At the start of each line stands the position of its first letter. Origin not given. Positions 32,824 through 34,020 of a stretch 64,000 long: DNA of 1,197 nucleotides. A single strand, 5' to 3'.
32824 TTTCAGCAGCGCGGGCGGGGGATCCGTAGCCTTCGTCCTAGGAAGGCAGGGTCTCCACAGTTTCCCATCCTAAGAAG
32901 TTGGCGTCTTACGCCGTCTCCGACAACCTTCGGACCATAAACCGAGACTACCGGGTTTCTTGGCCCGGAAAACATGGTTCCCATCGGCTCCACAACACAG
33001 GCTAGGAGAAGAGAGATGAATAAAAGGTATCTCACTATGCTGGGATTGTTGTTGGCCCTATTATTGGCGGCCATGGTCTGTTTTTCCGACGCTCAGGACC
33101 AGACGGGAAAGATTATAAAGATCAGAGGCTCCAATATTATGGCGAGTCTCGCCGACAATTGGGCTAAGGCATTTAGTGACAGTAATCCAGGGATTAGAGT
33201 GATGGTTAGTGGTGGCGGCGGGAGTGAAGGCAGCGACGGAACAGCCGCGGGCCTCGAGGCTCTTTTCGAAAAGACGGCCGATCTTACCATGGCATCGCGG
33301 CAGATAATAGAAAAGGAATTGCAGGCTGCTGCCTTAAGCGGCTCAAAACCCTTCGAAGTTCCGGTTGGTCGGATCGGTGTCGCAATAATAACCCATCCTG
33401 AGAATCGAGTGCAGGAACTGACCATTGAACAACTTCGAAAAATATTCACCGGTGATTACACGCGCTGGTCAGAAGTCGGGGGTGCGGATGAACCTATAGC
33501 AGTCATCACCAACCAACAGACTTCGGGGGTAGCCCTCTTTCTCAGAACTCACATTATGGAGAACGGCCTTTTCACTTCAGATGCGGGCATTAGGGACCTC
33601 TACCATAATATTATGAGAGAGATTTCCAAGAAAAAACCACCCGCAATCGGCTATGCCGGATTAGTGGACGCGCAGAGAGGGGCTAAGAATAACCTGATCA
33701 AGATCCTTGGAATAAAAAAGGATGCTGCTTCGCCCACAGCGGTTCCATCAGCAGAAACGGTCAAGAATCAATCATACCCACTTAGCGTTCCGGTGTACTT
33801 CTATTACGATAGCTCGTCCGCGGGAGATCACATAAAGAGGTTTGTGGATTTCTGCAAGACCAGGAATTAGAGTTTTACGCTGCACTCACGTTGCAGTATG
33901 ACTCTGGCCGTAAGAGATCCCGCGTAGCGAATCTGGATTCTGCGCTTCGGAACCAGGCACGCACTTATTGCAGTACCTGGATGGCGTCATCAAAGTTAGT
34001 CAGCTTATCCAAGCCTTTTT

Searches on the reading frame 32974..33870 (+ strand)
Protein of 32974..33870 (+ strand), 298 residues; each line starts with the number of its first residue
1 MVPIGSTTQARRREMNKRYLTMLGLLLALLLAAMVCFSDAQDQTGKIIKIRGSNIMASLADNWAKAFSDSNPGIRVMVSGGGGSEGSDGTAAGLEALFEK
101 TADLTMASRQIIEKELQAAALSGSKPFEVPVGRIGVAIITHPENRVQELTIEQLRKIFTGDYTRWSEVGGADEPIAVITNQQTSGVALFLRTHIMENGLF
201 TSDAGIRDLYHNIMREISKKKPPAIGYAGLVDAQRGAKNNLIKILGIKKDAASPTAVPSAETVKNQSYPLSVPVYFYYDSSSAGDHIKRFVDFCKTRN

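Call 48: search_protein_families(library=pfam, proteins=[window:32974-33870:+], max_evalue=0.00001)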
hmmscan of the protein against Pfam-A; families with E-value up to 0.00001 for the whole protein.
window:32974-33870:+ (298 aa): 1 family
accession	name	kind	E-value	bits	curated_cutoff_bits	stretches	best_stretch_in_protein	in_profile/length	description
PF12849.12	PBP_like_2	-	8e-39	134.4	27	1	40-293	4-262/267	PBP superfamily domain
